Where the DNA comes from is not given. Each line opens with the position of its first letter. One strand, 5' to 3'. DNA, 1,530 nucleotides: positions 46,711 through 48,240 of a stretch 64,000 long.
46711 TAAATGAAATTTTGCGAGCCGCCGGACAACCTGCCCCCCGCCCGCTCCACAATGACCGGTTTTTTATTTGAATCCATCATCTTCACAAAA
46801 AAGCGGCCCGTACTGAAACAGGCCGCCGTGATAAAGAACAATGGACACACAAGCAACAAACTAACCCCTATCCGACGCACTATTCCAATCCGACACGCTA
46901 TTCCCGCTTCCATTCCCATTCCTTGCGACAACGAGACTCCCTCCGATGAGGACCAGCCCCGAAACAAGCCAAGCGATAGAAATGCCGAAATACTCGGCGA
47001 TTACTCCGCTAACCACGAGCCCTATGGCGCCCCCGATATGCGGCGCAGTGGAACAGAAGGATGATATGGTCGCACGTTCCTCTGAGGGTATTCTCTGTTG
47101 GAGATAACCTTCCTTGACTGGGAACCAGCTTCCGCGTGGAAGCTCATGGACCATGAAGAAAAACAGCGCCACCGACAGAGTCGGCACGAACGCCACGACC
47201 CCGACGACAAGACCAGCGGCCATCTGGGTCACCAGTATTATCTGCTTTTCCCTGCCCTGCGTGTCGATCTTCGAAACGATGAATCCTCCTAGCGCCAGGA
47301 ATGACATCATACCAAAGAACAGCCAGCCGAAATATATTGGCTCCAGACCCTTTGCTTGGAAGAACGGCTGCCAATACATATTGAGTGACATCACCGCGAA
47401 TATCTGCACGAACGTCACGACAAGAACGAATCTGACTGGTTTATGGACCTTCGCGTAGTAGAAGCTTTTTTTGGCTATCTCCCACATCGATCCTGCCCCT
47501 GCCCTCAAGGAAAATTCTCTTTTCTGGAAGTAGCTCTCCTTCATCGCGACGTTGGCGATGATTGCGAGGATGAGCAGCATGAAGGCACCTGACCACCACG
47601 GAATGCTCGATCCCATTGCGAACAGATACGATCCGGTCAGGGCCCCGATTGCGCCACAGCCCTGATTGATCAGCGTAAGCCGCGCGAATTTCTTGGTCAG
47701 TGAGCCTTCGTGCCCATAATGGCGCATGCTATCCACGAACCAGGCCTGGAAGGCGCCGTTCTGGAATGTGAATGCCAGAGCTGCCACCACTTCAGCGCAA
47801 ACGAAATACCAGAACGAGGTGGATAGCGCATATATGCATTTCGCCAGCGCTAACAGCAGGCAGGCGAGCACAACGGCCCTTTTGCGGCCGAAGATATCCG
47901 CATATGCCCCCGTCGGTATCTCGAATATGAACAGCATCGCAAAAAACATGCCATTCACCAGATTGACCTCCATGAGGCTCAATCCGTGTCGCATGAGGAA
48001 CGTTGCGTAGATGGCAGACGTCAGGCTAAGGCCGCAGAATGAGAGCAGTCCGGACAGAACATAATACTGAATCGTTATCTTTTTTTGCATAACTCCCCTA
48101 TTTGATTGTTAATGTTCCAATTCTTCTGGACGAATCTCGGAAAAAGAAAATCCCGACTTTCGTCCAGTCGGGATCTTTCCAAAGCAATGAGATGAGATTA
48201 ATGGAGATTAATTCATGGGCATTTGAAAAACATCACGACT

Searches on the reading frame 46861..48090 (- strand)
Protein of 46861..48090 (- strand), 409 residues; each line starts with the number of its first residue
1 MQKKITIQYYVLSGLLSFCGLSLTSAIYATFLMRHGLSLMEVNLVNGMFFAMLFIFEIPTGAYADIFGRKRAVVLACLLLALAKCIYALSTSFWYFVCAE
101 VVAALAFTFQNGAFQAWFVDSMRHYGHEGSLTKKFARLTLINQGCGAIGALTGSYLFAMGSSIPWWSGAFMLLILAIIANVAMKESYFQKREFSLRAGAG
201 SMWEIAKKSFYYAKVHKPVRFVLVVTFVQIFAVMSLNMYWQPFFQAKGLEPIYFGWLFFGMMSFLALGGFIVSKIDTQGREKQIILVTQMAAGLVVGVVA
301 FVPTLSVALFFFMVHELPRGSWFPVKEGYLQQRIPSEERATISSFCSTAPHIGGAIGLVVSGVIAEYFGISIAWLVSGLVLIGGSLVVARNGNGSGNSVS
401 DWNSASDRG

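Call 12: search_protein_families(library=pfam, proteins=[window:46861-48090:-], max_evalue=0.001)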
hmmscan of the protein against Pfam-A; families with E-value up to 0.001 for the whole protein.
window:46861-48090:- (409 aa): 2 families
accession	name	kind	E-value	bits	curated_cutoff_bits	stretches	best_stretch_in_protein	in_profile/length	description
PF07690.21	MFS_1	-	2.5e-23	83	33.4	2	12-311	3-298/347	Major Facilitator Superfamily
PF05977.19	MFS_3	-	0.00063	18.7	27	1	39-389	44-391/524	Transmembrane secretion effector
